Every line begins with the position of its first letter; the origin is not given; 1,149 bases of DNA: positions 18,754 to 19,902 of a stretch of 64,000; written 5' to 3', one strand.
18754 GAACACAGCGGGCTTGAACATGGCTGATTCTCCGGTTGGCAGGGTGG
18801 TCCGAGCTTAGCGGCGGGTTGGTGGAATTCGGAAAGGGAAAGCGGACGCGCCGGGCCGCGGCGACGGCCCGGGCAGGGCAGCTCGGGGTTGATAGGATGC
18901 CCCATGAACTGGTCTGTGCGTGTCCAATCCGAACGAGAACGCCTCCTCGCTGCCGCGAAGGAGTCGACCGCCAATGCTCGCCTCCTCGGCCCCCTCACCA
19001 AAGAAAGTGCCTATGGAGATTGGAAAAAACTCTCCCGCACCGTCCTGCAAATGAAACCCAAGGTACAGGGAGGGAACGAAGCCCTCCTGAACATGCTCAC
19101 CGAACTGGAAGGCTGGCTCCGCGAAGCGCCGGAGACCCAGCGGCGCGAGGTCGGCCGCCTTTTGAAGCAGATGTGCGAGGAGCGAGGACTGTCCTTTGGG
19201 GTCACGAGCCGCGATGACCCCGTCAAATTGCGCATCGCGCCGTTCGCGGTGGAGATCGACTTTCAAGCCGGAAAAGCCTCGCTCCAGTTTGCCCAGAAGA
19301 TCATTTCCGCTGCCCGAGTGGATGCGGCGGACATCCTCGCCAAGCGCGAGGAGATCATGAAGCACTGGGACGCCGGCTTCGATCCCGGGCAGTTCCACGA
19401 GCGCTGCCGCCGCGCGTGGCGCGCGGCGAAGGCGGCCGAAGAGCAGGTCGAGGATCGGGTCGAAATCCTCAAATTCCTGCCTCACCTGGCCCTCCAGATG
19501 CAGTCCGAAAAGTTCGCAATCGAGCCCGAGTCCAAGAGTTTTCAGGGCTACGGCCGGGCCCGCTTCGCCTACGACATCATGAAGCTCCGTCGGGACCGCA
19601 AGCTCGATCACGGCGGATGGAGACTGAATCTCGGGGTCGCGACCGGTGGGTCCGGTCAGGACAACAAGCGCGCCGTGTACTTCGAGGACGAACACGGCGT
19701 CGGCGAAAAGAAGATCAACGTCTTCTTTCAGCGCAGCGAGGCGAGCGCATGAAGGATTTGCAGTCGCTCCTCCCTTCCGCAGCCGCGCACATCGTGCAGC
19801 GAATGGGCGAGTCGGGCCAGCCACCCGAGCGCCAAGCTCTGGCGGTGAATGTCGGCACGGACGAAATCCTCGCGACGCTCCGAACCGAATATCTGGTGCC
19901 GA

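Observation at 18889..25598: Tightly coupled five-gene cassette: unknown protein, two BrxD-like P-loop NTPases, an Lhr/BrxHI-like helicase and a membrane alpha/beta hydrolase; candidate undescribed defence-like system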

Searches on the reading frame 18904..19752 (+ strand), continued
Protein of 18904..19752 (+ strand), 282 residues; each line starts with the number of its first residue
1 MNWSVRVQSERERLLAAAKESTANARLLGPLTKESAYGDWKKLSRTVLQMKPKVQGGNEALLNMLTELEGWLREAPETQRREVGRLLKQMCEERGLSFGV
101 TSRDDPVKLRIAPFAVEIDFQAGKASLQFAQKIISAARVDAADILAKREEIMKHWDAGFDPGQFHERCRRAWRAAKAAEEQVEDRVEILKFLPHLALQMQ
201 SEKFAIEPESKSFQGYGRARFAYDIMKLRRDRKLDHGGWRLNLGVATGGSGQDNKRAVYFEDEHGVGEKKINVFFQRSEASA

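Call 51: fold_search(model_id=the predicted structure, library=pdb)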
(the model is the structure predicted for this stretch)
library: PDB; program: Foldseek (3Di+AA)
matches with E <= 10: 112; with E <= 0.001: 0
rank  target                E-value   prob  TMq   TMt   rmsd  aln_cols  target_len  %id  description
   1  8ro2_TF               3.7e-02  0.75  0.16  0.08  18.4        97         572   18  Integrative Structure of the human intron lariat Spliceosome (ILS'') (released 2024-09-18)
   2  6y2q_A                2.9e-01  0.07  0.14  0.12  18.1       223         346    9  Escherichia coli RnlA endoribonuclease (released 2021-05-12)
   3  7jps_A                4.1e-01  0.41  0.22  0.18  13.0       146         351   10  ORC-DNA: Human Origin Recognition Complex (ORC) with DNA bound in the core (released 2020-09-09)
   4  5ztm_B                5.0e-01  0.06  0.10  0.15  15.7       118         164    9  Crystal structure of MLE dsRBDs in complex with roX2 (R2H1) (released 2019-03-06)
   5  6y2s_B                5.3e-01  0.02  0.10  0.08  17.9       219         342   11  Escherichia coli R318A RnlA endoribonuclease (single alanine mutant of RnlA) (released 2021-03-31)
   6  5fpm_B                5.3e-01  0.02  0.09  0.09  17.2       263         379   11  Structure of heat shock-related 70kDA protein 2 with small-molecule ligand 5-phenyl-1,3,4-oxadiazole-2-thiol (AT809) i (released 2015-12-16)
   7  9gm5_A                8.0e-01  0.14  0.20  0.15  13.6       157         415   10  OCCM maturation intermediate stalled with an Arginine Finger mutation in Mcm5: Conformer 1 (released 2025-03-05)
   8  6ig4_A                1.3e+00  0.07  0.16  0.16  10.9       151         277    8  Structure of mitochondrial CDP-DAG synthase Tam41, delta 74 (released 2019-07-10)
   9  7ctf_A                1.6e+00  0.23  0.20  0.46   6.0       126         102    7  Human origin recognition complex 1-5 State II (released 2021-01-06)
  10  2vv5_A                1.6e+00  0.06  0.14  0.16  13.4       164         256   13  The open structure of MscS (released 2008-08-05)
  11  3zkp                  1.8e+00  0.01  0.11  0.10  24.6       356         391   11  Structure of a mutant of P450 EryK in complex with erythromycin B. (released 2013-05-01)
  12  6ig4_B                1.9e+00  0.05  0.16  0.16  11.3       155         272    9  Structure of mitochondrial CDP-DAG synthase Tam41, delta 74 (released 2019-07-10)
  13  6spb_O                1.9e+00  0.03  0.08  0.17  15.8       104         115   18  Pseudomonas aeruginosa 50s ribosome from a clinical isolate with a mutation in uL6 (released 2019-10-16)
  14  7q2y_C                2.0e+00  0.11  0.19  0.19  12.4       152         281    9  Cryo-EM structure of clamped S.cerevisiae condensin-DNA complex (form II) (released 2022-03-23)
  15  1jzd_A                2.0e+00  0.06  0.11  0.13  10.5        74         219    8  DsbC-DsbDalpha complex (released 2003-03-08)
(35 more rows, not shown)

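Call 68: search_protein_families(library=padloc, alignment_id=A4, max_evalue=0.00001)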
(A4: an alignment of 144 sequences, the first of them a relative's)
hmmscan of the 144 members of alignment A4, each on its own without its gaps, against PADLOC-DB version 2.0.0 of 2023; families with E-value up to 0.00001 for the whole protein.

A. member 1, L001:4264-5142:+ (292 aa): 0 families

B. families by the number of members that match (of 144 scanned): 93 families (the first 25 are shown)
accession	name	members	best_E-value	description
PDLC04061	PD-T4-6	3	5.1e-76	-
PDLC04042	PD-T4-6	3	1.2e-75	-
PDLC04053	PD-T4-6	3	3.6e-71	-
PDLC04043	PD-T4-6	3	1.2e-68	-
PDLC04060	PD-T4-6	3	1.5e-67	-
PDLC04047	PD-T4-6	3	2.6e-63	-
PDLC04057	PD-T4-6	3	3.4e-60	-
PDLC04054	PD-T4-6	3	2.1e-59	-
PDLC04138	mad6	3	3.2e-57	mads_6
PDLC04039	PD-T4-6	3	1.5e-56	-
PDLC04040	PD-T4-6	3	2.3e-55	-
PDLC04052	PD-T4-6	3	7.8e-53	-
PDLC04048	PD-T4-6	3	1.8e-52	-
PDLC04041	PD-T4-6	3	1.9e-50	-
PDLC04064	PD-T4-6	3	2.3e-45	-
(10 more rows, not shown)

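Call 89: search_protein_families(library=phrogs, proteins=[window:18904-19752:+], max_evalue=0.01)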
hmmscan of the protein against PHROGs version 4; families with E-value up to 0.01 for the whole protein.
window:18904-19752:+ (282 aa): 0 families

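Call 90: search_protein_representatives(alignment_id=A1)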
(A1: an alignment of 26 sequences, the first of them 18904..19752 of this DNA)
Query: 26 sequences, 300 profile positions. Proteins with E-value up to 0.001 (for the whole library): 755; up to 1e-10: 490; up to 1e-30: 152. The best 150 are listed.
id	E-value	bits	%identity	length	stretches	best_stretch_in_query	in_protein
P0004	7.0e-118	409.7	-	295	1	13-298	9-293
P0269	2.1e-116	404.9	-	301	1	19-299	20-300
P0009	4.1e-114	397.3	-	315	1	6-298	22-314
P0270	3.3e-108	377.9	-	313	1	12-296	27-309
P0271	1.3e-107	375.9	-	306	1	10-298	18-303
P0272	1.2e-105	369.5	-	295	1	9-298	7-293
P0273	1.0e-103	363.2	-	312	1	11-297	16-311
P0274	3.1e-103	361.6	-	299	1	6-298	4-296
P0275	3.1e-102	358.3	-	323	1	6-296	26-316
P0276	4.2e-102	357.9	-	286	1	25-296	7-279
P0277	3.8e-101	354.7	-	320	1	18-297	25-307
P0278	5.7e-101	354.2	-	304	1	7-298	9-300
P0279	1.4e-100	352.9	-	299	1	10-298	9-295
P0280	5.8e-100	350.9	-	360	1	12-298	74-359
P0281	9.3e-100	350.2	-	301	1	9-295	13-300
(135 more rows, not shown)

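Call 106: find_related_loci(query=A1, collection=viral_contigs, flank=10000)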
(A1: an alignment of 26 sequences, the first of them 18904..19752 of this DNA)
Query A1 (282 aa) in viral_contigs; peptide patterns used: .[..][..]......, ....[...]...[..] (x = any residue, [..] = any of these).
9 stretches matched a pattern, but none encodes a relative of the query by tblastn (E <= 1e-3).

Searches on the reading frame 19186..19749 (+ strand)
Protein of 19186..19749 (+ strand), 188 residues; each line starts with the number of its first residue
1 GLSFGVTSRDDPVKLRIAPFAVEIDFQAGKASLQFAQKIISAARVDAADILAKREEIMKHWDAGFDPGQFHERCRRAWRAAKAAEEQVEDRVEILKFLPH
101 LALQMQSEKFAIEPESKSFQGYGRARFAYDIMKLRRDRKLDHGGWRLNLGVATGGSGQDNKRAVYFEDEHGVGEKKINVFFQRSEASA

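Call 56: predict_structure(alignment_id=A2)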
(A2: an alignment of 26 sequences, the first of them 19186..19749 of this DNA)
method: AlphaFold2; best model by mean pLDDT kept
length: 188 residues; sequences in the alignment: 26
mean_pLDDT: 92.6   pTM: 0.88
mean pLDDT of the five models: 92.6, 92.2, 92.1, 91.5, 91.4
residues with pLDDT >= 90: 164; 70-90: 14; 50-70: 9; < 50: 1
segments of 3 or more residues with pLDDT < 50: none
pLDDT, mean of each block of 10 residues (from residue 1): 87 96 97 97 97 97 95 98 90 96 94 92 97 96 96 66 93 95 77
secondary structure, 60 per line:
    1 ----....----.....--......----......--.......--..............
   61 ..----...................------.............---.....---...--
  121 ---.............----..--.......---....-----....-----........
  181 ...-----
elements in order: E5-8 E13-17 E20-25 E30-35 E38-44 H47-62 H67-85 H94-104 H108-112 H124-136 E145-151 H155-158 E164-167 E173-183
